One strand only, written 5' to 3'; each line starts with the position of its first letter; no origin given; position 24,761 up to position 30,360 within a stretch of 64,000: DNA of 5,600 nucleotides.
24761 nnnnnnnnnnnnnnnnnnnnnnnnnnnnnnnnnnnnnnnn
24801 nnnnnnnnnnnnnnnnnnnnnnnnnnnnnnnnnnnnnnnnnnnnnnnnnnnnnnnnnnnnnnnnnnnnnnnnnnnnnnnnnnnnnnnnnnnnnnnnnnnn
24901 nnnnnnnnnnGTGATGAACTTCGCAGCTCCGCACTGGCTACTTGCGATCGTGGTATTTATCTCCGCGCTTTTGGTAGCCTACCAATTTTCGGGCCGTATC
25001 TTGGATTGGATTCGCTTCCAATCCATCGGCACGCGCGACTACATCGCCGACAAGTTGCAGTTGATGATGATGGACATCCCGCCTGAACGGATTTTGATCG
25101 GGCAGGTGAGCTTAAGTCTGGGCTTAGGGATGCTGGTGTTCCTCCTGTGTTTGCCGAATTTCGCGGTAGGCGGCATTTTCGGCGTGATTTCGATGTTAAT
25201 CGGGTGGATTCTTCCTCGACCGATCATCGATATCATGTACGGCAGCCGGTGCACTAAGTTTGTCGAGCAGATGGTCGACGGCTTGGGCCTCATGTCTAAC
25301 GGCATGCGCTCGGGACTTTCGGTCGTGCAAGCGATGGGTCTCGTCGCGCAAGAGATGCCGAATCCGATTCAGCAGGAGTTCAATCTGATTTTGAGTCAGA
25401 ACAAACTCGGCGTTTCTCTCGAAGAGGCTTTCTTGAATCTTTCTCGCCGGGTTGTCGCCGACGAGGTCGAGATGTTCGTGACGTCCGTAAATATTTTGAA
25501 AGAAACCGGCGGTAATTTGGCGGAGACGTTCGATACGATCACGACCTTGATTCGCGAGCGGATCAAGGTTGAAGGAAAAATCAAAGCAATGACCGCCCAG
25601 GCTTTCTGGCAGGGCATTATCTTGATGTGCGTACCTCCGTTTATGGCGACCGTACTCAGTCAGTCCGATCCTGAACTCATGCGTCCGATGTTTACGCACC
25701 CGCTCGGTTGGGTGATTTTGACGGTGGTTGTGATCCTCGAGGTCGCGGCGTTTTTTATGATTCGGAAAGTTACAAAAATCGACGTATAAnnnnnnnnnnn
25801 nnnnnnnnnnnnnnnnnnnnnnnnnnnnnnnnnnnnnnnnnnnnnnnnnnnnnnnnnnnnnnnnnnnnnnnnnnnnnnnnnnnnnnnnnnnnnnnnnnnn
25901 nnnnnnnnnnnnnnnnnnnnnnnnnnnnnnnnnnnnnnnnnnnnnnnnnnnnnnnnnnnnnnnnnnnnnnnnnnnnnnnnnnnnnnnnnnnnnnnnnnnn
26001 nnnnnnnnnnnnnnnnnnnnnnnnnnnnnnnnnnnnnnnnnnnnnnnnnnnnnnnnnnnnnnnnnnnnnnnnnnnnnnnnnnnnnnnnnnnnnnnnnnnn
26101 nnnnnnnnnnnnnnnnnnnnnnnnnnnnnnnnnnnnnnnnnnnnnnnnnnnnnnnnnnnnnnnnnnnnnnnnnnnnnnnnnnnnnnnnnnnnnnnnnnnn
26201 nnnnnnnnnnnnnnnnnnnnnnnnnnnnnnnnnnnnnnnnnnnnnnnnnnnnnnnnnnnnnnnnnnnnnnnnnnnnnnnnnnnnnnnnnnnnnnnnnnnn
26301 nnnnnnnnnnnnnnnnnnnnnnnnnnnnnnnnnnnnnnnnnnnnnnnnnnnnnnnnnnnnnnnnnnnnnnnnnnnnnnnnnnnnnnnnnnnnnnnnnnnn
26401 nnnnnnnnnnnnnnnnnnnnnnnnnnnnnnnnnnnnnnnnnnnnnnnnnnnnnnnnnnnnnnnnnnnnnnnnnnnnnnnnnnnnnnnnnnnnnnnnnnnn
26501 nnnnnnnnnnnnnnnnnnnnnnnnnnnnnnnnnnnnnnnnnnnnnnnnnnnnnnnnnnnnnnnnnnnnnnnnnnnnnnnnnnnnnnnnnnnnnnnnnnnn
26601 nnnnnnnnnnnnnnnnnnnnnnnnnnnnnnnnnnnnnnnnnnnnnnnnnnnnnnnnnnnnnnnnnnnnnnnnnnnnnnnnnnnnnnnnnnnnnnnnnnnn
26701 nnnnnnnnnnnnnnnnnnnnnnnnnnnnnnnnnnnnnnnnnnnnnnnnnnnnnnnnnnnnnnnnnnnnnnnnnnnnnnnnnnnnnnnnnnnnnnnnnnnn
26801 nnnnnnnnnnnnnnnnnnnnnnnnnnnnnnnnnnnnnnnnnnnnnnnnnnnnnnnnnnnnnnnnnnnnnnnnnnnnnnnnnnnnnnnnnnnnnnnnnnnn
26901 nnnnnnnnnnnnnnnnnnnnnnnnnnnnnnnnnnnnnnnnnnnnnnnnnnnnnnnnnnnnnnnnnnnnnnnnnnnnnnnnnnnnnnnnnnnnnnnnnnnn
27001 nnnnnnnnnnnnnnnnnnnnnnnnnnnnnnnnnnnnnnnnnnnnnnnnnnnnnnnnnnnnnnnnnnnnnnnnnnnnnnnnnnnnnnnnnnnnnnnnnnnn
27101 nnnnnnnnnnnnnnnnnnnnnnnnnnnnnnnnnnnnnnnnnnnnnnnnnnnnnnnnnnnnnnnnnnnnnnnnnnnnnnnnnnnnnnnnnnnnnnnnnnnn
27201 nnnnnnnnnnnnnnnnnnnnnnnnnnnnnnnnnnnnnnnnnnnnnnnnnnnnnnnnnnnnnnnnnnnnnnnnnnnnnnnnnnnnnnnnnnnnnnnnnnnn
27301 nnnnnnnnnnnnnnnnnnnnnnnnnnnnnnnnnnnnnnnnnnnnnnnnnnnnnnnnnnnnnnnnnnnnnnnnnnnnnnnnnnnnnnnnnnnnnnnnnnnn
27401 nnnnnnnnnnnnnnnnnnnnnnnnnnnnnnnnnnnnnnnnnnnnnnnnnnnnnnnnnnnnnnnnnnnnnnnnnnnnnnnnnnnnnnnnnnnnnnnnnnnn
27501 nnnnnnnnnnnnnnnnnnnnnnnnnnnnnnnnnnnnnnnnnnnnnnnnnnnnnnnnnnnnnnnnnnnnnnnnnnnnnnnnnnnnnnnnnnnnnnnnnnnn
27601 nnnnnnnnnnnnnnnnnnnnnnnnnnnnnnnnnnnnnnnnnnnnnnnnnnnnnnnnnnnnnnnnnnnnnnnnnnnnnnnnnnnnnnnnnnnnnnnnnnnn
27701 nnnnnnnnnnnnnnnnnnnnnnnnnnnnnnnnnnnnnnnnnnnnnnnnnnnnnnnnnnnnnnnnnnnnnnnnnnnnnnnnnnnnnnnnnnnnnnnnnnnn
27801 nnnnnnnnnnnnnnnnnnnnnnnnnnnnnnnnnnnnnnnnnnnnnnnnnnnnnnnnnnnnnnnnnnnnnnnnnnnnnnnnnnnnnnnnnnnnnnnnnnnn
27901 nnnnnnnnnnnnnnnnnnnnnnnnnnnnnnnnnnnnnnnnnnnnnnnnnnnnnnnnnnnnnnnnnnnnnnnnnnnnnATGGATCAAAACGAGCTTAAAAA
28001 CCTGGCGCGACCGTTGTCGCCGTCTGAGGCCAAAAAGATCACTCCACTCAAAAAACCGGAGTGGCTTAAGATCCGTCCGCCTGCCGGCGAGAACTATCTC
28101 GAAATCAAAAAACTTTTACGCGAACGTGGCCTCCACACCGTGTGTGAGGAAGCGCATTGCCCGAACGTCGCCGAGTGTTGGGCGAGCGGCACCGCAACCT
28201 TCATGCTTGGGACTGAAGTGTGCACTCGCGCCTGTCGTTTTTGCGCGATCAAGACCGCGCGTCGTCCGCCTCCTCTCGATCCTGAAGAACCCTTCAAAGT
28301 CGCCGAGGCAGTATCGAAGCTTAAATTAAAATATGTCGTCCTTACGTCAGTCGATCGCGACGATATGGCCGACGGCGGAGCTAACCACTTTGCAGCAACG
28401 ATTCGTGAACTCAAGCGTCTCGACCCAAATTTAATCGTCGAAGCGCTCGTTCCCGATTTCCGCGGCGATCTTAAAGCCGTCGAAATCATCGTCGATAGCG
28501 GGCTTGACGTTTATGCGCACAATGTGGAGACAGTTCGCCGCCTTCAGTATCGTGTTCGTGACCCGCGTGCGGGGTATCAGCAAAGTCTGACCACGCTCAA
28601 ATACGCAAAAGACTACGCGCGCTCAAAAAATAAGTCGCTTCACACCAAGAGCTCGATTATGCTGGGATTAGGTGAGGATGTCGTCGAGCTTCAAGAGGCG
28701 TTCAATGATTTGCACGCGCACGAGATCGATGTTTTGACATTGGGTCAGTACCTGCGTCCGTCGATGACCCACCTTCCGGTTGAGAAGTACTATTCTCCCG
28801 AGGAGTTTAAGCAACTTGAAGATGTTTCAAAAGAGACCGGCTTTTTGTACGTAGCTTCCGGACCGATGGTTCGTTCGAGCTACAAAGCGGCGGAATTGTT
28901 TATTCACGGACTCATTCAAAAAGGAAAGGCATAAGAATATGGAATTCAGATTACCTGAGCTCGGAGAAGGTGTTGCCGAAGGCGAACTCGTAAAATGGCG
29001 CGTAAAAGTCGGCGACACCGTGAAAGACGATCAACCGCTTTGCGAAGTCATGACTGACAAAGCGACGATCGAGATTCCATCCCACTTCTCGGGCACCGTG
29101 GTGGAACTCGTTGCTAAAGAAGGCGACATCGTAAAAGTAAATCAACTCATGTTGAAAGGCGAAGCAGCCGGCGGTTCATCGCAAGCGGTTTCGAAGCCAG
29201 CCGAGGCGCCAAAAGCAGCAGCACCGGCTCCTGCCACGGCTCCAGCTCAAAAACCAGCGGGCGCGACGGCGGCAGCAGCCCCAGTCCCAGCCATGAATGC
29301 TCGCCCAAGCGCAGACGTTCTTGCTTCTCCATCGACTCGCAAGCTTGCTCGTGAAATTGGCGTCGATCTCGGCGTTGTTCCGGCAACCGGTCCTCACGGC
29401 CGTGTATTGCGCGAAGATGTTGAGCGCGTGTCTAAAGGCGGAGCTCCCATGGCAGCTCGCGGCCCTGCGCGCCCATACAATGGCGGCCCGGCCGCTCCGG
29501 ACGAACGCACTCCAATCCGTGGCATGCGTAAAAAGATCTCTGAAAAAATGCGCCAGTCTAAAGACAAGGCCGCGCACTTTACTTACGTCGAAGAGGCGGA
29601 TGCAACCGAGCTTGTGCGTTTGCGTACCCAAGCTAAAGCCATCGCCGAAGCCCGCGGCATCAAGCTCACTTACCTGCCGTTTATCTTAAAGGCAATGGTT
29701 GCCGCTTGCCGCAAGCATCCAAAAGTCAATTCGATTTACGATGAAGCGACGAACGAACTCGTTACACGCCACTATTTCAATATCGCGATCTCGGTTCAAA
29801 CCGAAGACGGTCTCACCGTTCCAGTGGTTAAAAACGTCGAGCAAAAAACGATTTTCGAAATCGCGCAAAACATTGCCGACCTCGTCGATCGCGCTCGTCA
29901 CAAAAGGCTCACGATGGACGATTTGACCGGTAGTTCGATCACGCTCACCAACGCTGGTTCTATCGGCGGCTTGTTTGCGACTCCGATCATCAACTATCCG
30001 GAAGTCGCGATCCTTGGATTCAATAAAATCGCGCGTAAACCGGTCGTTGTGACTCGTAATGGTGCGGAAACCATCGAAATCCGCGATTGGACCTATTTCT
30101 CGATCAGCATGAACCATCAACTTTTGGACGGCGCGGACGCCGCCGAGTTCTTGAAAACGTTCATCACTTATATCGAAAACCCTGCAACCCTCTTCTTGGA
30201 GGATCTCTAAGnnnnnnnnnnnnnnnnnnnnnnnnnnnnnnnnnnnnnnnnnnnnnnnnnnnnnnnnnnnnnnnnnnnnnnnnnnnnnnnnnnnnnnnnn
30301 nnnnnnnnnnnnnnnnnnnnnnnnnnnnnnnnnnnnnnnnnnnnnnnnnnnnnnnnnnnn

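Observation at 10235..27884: Tad/Flp-type pilus locus with an embedded FHA/PP2C phospho-signalling module, a candidate Kil-like predation apparatus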

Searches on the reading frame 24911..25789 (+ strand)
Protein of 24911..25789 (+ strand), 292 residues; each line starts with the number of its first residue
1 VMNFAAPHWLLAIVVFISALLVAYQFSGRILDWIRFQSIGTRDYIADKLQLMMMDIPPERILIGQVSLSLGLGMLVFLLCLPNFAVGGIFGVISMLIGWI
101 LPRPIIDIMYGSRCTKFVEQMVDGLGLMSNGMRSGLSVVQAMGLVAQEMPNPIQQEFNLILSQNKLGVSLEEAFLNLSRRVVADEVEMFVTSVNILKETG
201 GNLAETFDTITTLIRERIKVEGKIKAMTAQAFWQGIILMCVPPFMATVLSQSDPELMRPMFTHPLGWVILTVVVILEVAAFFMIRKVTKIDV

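Call 5: search_protein_families(library=pfam, proteins=[window:24911-25789:+], max_evalue=0.01)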
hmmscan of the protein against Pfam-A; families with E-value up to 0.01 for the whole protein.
window:24911-25789:+ (292 aa): 1 family
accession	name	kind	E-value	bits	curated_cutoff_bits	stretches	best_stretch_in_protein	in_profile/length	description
PF00482.28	T2SSF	-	5.5e-19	68.8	25.2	1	127-249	4-123/125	Type II secretion system (T2SS), protein F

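Call 9: search_protein_families(library=ncbifam, proteins=[window:24911-25789:+], max_evalue=0.01)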
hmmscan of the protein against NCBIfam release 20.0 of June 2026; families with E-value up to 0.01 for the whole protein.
window:24911-25789:+ (292 aa): 0 families

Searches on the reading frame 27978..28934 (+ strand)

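Call 5: search_protein_families(library=pfam, proteins=[window:27978-28934:+], max_evalue=0.01)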
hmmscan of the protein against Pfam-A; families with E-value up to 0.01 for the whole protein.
window:27978-28934:+ (318 aa): 2 families
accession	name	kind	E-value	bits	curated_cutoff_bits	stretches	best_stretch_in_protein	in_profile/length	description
PF04055.27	Radical_SAM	-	5.8e-21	75.8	29.5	1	79-244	4-165/166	Radical SAM superfamily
PF16881.10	LIAS_N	-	1.2e-10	42.2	27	1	20-61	55-96/96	N-terminal domain of lipoyl synthase of Radical_SAM family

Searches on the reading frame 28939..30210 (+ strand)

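Call 5: search_protein_families(library=pfam, proteins=[window:28939-30210:+], max_evalue=0.01)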
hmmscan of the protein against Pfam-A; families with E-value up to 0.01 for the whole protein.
window:28939-30210:+ (423 aa): 4 families
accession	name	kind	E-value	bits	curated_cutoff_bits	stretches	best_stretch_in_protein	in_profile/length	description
PF00198.28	2-oxoacid_dh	-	5.1e-80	268.7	23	1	187-420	3-232/232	2-oxoacid dehydrogenases acyltransferase (catalytic domain)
PF00364.28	Biotin_lipoyl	-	5.2e-23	81.1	22.1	1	2-72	2-71/73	Biotin-requiring enzyme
PF02817.22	E3_binding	-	5.4e-15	55.7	23.7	1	127-162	1-36/36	e3 binding domain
PF13533.13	Biotin_lipoyl_2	-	3.5e-05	24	29.8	0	15-34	9-28/32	Biotin-lipoyl like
